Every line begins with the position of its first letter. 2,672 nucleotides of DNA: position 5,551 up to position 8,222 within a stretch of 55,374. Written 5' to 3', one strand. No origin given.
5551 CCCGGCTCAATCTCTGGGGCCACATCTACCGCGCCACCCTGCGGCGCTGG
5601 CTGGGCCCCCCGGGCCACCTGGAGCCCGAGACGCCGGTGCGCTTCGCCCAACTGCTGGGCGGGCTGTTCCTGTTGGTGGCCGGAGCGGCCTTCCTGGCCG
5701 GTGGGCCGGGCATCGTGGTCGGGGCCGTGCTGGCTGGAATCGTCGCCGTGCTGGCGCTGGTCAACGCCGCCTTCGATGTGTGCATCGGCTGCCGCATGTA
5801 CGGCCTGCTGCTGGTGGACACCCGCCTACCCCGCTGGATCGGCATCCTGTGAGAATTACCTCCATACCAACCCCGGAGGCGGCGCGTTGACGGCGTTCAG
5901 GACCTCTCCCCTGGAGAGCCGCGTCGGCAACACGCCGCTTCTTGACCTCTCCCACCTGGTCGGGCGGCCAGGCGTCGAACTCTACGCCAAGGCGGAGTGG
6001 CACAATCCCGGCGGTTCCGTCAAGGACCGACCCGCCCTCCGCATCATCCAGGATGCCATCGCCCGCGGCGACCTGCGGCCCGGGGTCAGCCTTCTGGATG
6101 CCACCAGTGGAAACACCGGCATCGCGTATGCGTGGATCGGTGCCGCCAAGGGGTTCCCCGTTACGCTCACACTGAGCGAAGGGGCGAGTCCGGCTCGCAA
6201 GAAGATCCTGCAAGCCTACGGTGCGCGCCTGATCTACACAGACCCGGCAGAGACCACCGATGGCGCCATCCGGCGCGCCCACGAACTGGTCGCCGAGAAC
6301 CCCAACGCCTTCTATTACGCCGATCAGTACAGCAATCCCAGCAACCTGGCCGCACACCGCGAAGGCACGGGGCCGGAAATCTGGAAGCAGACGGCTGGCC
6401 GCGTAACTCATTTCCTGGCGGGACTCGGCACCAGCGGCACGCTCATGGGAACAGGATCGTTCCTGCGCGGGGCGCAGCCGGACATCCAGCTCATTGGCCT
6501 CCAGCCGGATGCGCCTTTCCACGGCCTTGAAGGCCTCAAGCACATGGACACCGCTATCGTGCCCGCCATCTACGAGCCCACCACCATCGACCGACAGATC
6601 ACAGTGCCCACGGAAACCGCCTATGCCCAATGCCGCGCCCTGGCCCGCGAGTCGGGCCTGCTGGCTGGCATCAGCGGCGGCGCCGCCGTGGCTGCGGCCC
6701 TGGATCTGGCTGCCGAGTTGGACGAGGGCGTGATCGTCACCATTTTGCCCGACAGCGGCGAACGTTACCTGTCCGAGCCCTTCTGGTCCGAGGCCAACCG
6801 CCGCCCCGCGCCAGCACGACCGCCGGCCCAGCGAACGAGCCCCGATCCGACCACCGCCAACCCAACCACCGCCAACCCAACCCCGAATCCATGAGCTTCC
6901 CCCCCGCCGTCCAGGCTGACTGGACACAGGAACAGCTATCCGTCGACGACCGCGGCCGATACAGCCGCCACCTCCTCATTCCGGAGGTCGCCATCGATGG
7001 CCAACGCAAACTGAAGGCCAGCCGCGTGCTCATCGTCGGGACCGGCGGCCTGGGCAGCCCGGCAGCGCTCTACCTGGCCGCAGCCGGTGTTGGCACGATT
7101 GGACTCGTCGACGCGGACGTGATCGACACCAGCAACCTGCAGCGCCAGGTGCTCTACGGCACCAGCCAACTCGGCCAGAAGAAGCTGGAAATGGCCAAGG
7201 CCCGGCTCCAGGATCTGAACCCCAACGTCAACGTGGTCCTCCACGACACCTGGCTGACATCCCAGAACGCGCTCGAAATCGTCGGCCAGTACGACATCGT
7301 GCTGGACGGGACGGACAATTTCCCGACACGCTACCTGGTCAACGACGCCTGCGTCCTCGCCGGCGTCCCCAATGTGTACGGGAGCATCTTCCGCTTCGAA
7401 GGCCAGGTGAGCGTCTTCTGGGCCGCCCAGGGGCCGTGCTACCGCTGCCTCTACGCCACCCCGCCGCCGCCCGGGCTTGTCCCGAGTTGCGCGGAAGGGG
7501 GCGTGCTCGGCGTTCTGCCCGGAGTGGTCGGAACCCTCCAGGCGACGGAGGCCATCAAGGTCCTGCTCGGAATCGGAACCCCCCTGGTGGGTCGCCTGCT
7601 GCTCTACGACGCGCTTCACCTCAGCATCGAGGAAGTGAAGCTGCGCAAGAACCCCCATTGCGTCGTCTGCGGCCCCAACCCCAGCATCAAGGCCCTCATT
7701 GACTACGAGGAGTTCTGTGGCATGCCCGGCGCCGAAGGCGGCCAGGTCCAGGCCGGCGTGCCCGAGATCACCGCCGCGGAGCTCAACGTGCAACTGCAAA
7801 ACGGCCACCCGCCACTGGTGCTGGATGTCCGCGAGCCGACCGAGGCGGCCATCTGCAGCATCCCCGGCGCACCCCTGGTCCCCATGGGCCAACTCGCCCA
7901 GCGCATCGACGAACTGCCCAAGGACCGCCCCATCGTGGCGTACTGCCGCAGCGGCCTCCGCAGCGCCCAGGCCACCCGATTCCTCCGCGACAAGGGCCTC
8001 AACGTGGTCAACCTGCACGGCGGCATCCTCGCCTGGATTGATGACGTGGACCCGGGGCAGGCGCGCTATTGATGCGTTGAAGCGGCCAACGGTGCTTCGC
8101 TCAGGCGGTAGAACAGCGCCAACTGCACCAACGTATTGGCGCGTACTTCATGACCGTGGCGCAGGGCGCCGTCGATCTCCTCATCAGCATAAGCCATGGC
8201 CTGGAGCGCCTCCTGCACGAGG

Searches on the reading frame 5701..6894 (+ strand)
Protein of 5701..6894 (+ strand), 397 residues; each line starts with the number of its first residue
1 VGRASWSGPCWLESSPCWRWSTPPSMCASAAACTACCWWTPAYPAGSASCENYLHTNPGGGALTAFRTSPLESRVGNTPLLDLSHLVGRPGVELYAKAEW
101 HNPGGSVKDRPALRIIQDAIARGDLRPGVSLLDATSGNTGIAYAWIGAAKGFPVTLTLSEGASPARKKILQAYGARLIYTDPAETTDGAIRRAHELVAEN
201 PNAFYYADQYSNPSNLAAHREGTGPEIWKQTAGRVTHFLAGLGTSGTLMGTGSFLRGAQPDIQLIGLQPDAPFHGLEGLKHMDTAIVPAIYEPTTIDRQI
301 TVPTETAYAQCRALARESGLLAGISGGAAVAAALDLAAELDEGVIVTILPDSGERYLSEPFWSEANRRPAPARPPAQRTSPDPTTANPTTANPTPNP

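Call 64: search_protein_families(library=pfam, proteins=[window:5701-6894:+], max_evalue=0.00001)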
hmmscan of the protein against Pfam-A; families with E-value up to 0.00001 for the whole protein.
window:5701-6894:+ (397 aa): 1 family
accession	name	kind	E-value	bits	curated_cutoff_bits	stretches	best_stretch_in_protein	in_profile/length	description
PF00291.31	PALP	-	1.1e-67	229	35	1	74-351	4-295/295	Pyridoxal-phosphate dependent enzyme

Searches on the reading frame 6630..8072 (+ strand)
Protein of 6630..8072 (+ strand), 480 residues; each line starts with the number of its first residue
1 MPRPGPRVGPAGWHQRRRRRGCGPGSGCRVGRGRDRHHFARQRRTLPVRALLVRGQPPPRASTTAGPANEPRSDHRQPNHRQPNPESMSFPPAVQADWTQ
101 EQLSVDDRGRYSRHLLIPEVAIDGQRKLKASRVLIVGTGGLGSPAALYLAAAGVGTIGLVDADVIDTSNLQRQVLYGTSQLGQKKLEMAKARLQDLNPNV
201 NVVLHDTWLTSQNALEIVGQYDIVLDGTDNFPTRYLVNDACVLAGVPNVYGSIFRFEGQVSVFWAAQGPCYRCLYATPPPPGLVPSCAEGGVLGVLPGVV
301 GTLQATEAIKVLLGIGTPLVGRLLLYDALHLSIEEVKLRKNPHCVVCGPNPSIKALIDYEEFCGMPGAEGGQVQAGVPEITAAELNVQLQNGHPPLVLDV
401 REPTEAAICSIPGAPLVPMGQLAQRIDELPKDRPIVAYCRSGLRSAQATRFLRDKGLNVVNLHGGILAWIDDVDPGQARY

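Call 22: search_protein_families(library=ncbifam, proteins=[window:6630-8072:+], max_evalue=0.00001)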
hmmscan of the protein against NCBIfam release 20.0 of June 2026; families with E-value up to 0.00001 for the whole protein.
window:6630-8072:+ (480 aa): 25 families
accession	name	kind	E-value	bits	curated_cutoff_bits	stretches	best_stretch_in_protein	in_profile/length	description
NF005646.0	PRK07411.1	equivalog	1.9e-150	501.3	633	1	96-480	4-390/390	molybdopterin-synthase adenylyltransferase MoeB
NF005902.0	PRK07878.1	equivalog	5.6e-145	483.1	647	1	87-480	2-392/392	adenylyltransferase/sulfurtransferase MoeZ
NF006444.0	PRK08762.1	equivalog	4.4e-140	466.7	449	2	101-365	118-385/387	molybdopterin-synthase adenylyltransferase MoeB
NF047750.1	SAMPActivE1UbaA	equivalog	2.3e-98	328.8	450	1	103-364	5-266/270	SAMP-activating enzyme E1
NF004281.0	PRK05690.1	subfamily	3.6e-91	304.8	266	1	100-348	2-249/250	molybdopterin-synthase adenylyltransferase MoeB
TIGR02356.1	adenyl_thiF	equivalog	4.9e-74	248.1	275.25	1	110-312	1-203/203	thiazole biosynthesis adenylyltransferase ThiF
NF004111.0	PRK05600.1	equivalog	7.6e-74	249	437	1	102-467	13-369/371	ThiF family adenylyltransferase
TIGR02355.1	moeB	equivalog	2.7e-72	243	376.55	1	110-347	4-240/240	molybdopterin-synthase adenylyltransferase MoeB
NF006204.0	PRK08328.1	equivalog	1.5e-43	149.1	339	1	107-336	6-229/231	hypothetical protein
NF009123.0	PRK12475.1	subfamily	1.4e-42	146.1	510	1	109-354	3-250/338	MoeB/ThiF family adenylyltransferase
NF006395.0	PRK08644.1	equivalog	1.2e-27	97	159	1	123-240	23-139/215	sulfur carrier protein ThiS adenylyltransferase ThiF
TIGR02354.1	thiF_fam2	equivalog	6.7e-23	81.6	152.2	1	126-240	17-130/200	thiamine biosynthesis protein ThiF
NF006077.0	PRK08223.1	equivalog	6.2e-20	71.4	266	1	120-263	18-163/296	hypothetical protein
NF011696.0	PRK15116.1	equivalog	1.6e-15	57.5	304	1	129-234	29-135/268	tRNA cyclic N6-threonylcarbamoyladenosine(37) synthase TcdA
NF045521.1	rhoda_near_glyco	subfamily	3.9e-14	52.7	145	1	375-472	15-111/144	rhodanese homology domain-containing protein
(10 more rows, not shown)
